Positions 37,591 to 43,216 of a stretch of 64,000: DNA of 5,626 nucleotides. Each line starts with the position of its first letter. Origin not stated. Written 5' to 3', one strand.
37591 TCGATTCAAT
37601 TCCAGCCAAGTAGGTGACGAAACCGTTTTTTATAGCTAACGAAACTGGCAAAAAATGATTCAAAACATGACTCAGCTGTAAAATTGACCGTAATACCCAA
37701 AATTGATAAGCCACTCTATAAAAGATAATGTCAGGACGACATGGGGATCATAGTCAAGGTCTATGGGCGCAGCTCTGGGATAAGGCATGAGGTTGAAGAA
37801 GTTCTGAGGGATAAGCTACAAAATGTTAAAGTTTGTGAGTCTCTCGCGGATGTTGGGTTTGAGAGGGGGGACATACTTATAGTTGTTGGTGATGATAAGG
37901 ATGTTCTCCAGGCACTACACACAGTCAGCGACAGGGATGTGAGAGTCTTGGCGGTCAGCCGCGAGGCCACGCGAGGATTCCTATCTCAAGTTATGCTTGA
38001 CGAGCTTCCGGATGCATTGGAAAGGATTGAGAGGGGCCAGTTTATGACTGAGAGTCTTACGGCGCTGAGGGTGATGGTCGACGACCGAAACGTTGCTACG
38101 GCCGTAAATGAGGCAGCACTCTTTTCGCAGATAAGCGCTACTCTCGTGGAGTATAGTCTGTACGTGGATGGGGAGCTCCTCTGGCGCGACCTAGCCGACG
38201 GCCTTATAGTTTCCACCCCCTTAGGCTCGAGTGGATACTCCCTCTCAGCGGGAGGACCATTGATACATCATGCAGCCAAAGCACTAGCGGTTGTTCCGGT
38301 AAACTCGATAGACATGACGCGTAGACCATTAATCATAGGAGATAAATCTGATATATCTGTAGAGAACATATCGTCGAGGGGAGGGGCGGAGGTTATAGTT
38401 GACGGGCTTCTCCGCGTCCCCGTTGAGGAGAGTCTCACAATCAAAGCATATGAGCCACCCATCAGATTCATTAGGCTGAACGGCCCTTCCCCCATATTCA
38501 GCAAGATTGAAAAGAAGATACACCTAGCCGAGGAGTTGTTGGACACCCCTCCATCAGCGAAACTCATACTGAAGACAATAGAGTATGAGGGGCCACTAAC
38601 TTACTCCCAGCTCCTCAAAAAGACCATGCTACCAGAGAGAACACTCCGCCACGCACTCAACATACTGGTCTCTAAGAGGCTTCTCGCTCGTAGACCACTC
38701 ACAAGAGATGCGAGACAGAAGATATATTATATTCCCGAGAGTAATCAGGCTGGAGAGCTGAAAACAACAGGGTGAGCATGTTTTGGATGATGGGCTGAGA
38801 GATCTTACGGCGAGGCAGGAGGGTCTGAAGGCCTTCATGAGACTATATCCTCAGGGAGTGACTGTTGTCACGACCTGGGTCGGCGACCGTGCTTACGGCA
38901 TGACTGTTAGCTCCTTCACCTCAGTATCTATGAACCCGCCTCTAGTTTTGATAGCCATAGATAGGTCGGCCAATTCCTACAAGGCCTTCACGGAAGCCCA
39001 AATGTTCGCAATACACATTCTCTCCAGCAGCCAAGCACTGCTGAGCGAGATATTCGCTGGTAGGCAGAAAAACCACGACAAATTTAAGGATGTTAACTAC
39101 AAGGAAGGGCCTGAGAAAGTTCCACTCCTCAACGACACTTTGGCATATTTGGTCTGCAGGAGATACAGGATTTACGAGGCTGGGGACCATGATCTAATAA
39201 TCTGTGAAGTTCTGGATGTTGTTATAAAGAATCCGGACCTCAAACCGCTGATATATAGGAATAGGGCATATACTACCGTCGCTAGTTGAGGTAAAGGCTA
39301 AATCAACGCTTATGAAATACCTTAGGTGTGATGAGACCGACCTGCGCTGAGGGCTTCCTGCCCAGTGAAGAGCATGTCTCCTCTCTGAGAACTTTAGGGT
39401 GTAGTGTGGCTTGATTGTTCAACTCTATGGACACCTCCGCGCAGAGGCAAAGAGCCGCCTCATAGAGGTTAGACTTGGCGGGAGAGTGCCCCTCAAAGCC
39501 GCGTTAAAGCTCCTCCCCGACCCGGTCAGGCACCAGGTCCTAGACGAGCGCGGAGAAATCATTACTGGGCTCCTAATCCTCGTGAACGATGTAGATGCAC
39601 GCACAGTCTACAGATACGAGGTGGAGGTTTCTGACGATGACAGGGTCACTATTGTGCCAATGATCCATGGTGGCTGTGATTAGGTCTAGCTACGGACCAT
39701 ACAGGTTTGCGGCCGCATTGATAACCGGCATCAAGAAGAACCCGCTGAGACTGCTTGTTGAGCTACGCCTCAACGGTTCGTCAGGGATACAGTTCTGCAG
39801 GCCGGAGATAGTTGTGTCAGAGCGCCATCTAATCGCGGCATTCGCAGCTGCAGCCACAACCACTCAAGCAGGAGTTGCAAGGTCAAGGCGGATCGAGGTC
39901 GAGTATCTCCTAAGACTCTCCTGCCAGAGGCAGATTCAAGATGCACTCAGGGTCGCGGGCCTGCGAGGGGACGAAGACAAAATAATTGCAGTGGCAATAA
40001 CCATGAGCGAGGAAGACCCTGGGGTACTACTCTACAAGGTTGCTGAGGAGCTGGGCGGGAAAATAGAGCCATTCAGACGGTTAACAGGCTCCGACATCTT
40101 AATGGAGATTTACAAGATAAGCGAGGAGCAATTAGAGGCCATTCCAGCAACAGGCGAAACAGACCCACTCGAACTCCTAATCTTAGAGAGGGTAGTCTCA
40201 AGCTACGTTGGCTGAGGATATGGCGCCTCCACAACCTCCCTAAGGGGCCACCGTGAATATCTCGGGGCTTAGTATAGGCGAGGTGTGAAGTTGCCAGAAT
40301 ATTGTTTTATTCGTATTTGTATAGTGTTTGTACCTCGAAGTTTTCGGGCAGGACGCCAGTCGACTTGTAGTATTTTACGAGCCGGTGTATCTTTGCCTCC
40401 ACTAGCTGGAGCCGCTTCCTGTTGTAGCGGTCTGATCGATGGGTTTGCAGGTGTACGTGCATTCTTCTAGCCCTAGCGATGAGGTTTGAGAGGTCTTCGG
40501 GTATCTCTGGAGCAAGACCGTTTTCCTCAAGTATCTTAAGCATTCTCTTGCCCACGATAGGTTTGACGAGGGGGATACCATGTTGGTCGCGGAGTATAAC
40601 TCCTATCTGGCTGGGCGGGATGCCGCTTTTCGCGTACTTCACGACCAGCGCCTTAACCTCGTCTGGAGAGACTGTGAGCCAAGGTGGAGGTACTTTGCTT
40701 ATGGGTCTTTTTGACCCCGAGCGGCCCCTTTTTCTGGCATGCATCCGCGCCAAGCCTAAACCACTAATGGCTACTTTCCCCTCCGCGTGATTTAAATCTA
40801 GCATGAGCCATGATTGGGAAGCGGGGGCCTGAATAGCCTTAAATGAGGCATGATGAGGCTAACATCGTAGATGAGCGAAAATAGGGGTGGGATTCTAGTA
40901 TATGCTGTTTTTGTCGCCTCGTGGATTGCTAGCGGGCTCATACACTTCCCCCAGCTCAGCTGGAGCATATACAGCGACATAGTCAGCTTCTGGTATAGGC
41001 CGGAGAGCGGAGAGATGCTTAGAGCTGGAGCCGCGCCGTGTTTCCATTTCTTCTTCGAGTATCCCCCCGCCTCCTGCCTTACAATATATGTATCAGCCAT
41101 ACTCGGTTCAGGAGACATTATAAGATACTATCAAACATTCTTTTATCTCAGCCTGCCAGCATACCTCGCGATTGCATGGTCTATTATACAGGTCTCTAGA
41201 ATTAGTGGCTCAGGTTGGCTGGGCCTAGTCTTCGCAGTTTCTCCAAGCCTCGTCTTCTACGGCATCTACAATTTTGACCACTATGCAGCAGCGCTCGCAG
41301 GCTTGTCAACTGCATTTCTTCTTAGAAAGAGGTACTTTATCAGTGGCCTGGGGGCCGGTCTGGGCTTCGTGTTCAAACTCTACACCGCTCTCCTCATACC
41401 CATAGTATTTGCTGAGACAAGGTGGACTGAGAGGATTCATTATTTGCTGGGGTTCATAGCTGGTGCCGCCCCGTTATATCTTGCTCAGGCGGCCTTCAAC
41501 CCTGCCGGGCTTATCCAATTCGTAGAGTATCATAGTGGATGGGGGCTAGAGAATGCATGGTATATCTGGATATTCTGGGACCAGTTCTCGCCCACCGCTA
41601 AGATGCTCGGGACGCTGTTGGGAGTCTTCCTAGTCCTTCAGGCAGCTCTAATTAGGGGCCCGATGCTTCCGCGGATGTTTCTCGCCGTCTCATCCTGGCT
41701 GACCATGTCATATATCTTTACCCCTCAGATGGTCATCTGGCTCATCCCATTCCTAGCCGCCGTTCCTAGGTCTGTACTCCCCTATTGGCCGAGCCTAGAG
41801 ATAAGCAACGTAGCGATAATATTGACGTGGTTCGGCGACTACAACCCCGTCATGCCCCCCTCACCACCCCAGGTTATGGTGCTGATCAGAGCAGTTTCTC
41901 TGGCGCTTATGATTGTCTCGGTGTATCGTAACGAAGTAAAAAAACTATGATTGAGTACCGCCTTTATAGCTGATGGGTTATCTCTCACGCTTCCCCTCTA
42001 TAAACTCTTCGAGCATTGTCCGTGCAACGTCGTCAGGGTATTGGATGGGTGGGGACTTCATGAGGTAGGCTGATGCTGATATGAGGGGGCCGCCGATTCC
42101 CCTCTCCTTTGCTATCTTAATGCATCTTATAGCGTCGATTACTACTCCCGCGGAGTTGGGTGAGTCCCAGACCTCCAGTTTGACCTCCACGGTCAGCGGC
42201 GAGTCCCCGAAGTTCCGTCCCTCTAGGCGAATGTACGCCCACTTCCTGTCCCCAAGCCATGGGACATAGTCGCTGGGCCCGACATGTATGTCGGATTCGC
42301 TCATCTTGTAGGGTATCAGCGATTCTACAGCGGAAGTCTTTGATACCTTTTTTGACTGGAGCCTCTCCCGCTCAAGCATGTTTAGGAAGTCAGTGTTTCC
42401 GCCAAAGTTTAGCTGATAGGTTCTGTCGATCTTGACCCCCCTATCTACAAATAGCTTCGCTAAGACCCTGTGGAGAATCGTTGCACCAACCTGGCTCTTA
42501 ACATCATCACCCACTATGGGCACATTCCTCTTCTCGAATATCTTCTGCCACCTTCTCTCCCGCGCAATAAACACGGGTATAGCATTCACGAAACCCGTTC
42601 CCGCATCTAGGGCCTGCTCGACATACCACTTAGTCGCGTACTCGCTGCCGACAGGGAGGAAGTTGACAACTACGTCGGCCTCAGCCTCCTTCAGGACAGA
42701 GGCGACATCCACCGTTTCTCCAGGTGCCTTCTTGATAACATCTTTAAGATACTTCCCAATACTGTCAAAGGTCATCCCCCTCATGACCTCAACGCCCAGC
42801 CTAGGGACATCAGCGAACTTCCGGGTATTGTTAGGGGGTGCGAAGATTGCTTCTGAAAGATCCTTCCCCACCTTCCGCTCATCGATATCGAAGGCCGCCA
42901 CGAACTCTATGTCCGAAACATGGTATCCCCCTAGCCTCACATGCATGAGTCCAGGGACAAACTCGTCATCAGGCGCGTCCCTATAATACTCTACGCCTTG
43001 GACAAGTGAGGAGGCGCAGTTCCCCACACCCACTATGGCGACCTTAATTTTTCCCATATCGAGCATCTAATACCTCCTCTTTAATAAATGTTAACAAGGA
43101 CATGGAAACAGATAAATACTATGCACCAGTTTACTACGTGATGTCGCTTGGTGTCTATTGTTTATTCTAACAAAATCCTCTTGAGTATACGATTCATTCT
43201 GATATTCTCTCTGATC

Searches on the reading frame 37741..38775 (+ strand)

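Call 44: search_protein_families(library=pfam, proteins=[window:37741-38775:+], max_evalue=0.00001)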
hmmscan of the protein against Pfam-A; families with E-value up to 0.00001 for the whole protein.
window:37741-38775:+ (344 aa): 2 families
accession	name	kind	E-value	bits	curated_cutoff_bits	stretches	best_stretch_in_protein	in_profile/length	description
PF20143.4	NAD_kinase_C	-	2.7e-22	79.3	23.7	1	123-231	2-109/126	ATP-NAD kinase C-terminal domain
PF01513.26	NAD_kinase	-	3.9e-06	27.6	25.5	1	41-100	71-129/130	ATP-NAD kinase N-terminal domain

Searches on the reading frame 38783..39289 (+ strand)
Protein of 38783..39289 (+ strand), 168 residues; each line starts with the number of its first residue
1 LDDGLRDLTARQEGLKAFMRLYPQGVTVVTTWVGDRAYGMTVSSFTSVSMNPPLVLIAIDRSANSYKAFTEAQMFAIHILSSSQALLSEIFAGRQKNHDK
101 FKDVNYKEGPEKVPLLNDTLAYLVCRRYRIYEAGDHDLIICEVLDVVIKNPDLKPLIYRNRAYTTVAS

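Call 45: search_protein_families(library=pfam, proteins=[window:38783-39289:+], max_evalue=0.00001)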
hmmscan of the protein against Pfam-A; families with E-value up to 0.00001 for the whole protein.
window:38783-39289:+ (168 aa): 1 family
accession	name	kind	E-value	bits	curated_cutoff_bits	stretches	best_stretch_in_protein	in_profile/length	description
PF01613.24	Flavin_Reduct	-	1.5e-42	145.7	27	1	19-166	1-152/153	Flavin reductase like domain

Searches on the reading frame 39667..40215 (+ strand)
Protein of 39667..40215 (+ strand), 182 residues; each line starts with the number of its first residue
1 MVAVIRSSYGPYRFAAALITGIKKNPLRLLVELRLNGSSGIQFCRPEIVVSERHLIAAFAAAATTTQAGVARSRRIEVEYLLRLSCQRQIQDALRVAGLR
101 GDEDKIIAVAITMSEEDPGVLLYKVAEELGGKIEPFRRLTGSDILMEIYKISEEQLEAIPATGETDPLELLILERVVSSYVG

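Call 45: search_protein_families(library=pfam, proteins=[window:39667-40215:+], max_evalue=0.00001)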
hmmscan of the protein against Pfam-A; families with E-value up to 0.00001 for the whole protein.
window:39667-40215:+ (182 aa): 1 family
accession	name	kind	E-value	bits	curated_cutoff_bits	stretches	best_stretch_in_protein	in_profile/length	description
PF08617.15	CGI-121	-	1.2e-13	51.8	25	1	41-175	23-154/159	Kinase binding protein CGI-121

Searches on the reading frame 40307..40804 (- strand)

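Call 45: search_protein_families(library=pfam, proteins=[window:40307-40804:-], max_evalue=0.00001)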
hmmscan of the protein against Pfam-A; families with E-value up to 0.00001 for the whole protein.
window:40307-40804:- (165 aa): 2 families
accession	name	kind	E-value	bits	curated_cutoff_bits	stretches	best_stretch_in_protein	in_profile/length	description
PF08069.17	Ribosomal_S13_N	-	6.1e-27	93.9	25.4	1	19-77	2-60/60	Ribosomal S13/S15 N-terminal domain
PF00312.27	Ribosomal_S15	-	4.1e-13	49.7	31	1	90-156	3-71/81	Ribosomal protein S15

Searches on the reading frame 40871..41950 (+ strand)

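Call 45: search_protein_families(library=pfam, proteins=[window:40871-41950:+], max_evalue=0.00001)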
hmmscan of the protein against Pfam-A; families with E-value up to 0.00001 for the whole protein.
window:40871-41950:+ (359 aa): 1 family
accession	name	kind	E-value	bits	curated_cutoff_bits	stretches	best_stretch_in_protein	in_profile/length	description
PF09594.16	GT87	-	2.9e-06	27.7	25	1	62-251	1-184/237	Glycosyltransferase family 87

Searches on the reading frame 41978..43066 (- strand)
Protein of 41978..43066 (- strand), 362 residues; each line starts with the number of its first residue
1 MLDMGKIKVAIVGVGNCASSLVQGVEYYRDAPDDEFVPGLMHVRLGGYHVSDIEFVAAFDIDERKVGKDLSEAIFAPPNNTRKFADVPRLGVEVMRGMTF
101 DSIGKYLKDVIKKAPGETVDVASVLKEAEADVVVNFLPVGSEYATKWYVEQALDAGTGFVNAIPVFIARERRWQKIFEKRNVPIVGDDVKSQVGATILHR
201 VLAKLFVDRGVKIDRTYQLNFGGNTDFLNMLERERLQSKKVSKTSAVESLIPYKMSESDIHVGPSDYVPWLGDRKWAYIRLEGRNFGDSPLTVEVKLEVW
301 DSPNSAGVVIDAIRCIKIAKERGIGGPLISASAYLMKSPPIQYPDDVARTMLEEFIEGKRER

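Call 45: search_protein_families(library=pfam, proteins=[window:41978-43066:-], max_evalue=0.00001)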
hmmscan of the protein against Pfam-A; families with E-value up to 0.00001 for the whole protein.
window:41978-43066:- (362 aa): 1 family
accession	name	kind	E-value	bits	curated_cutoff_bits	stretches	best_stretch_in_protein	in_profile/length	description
PF01658.22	Inos-1-P_synth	-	2.3e-38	131.1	27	1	194-302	1-107/107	Myo-inositol-1-phosphate synthase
